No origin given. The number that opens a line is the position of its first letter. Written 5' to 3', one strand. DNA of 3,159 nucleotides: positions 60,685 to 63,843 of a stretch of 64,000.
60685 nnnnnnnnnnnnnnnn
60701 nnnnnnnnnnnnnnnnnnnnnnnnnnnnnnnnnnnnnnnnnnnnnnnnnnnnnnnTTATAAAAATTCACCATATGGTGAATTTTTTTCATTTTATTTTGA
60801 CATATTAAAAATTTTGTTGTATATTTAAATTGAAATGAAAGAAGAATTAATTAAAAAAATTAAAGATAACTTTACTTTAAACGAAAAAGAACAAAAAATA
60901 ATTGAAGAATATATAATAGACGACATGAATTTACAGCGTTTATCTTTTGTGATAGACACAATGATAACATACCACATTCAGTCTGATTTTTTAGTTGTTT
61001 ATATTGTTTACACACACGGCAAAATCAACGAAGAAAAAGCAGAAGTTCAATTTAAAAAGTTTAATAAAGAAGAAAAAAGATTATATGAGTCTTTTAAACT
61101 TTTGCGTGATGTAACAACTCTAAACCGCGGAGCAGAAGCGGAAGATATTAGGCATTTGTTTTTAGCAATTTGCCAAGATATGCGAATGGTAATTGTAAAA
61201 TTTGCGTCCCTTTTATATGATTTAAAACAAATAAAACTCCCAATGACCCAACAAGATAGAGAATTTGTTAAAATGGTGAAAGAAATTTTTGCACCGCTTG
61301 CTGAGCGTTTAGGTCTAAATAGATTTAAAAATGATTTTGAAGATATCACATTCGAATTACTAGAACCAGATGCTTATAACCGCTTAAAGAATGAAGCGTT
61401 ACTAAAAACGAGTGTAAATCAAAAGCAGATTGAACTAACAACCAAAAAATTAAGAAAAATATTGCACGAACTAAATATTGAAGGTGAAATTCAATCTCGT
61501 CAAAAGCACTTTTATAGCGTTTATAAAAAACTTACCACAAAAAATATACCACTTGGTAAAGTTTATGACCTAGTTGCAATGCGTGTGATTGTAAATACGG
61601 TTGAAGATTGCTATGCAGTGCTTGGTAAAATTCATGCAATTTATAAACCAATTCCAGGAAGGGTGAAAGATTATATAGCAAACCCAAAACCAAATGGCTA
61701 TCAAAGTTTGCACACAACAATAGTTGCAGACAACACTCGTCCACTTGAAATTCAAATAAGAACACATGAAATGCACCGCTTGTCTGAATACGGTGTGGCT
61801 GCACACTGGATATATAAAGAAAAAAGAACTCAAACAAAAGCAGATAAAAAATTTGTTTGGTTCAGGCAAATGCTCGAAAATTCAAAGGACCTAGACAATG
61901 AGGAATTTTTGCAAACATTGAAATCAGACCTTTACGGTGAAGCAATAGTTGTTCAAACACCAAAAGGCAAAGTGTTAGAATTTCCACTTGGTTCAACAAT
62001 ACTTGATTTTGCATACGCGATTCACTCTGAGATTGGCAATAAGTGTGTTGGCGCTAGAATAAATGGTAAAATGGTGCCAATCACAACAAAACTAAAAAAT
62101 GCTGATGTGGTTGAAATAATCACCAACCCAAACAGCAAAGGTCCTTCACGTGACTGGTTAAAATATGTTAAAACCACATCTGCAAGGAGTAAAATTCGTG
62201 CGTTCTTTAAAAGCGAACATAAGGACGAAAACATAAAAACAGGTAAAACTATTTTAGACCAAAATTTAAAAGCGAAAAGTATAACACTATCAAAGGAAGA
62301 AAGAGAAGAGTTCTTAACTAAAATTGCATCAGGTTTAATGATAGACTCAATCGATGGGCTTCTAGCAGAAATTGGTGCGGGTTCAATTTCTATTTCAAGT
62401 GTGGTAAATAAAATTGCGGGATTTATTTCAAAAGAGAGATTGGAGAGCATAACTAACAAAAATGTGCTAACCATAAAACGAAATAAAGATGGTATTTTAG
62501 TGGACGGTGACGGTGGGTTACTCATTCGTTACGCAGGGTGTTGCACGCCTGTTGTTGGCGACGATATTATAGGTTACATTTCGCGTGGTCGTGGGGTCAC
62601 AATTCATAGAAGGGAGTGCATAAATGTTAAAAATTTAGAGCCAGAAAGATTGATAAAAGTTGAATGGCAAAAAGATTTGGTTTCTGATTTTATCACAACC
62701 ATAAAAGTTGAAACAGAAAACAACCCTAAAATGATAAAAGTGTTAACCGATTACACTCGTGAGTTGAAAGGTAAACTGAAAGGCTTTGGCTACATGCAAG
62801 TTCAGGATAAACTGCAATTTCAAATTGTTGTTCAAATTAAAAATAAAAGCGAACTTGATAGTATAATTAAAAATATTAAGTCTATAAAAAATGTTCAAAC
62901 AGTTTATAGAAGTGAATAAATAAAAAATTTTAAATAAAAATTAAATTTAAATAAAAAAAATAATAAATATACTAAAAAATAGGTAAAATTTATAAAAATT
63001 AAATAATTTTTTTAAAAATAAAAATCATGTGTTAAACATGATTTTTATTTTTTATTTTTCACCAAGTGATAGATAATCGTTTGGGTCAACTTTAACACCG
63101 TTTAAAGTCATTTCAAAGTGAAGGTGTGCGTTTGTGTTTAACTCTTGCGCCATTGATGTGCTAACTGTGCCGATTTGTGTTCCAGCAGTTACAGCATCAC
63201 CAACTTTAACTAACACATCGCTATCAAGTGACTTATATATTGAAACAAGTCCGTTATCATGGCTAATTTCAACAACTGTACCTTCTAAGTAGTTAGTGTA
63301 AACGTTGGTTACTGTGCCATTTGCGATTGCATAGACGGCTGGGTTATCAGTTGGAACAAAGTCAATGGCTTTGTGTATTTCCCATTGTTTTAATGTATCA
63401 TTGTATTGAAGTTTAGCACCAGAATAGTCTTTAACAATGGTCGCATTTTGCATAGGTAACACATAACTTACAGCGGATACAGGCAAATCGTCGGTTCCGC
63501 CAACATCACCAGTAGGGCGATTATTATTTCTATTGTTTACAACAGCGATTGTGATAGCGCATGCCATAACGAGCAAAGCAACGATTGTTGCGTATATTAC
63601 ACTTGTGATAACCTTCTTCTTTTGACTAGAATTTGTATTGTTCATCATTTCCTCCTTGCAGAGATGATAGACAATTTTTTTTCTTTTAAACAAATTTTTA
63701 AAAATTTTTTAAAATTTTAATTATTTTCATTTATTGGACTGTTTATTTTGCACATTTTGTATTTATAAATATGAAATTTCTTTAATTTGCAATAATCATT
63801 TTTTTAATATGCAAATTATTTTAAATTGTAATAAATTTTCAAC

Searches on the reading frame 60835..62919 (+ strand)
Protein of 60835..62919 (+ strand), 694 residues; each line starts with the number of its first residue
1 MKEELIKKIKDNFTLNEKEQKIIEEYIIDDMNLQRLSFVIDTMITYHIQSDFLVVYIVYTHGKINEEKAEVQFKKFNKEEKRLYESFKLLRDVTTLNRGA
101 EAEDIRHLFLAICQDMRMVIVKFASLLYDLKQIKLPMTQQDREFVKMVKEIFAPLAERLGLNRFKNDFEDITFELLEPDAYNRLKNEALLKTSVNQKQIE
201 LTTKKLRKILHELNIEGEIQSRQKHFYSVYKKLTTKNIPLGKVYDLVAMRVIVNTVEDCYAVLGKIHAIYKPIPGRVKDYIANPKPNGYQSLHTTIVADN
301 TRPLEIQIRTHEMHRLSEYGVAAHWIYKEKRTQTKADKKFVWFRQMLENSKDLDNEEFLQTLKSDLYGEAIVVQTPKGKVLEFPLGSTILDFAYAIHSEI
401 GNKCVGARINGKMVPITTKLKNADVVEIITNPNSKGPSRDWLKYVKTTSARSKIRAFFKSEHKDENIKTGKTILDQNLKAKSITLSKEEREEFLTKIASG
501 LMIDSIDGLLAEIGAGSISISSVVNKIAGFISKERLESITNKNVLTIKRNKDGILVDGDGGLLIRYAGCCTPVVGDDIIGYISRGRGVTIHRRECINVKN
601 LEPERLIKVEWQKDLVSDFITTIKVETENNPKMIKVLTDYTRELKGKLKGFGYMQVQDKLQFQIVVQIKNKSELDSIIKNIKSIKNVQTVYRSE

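Call 16: search_protein_families(library=pfam, proteins=[window:60835-62919:+], max_evalue=0.001)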
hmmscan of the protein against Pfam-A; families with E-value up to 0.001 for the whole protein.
window:60835-62919:+ (694 aa): 5 families
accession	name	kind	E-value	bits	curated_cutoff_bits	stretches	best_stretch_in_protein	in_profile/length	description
PF04607.23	RelA_SpoT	-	2.5e-40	137.7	27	1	221-331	1-112/113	Region found in RelA / SpoT proteins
PF02824.27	TGS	-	2e-22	79.4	22.2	1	371-430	1-60/60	TGS domain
PF13328.12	HD_4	-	2.7e-12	47.1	27.2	1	67-161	55-155/156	HD domain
PF13291.12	ACT_4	-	1.3e-08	35.8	27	1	618-692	4-80/80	ACT domain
PF19296.4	RelA_AH_RIS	-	1.2e-07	32.4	23.8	1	445-540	4-95/185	RelA/SpoT, AH and RIS domains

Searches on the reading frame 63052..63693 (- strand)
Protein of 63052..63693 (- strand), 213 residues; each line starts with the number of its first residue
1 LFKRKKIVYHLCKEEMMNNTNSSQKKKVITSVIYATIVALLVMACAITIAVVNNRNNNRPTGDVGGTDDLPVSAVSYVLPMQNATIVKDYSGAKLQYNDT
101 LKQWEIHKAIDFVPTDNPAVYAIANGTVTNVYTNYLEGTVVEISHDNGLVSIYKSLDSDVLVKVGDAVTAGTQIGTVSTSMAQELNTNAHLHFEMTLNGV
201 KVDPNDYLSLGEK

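Call 16: search_protein_families(library=pfam, proteins=[window:63052-63693:-], max_evalue=0.001)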
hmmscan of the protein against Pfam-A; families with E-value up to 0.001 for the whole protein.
window:63052-63693:- (213 aa): 1 family
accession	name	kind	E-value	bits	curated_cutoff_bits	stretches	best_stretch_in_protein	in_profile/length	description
PF01551.29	Peptidase_M23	-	1.3e-21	77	28.7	1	106-204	2-96/96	Peptidase family M23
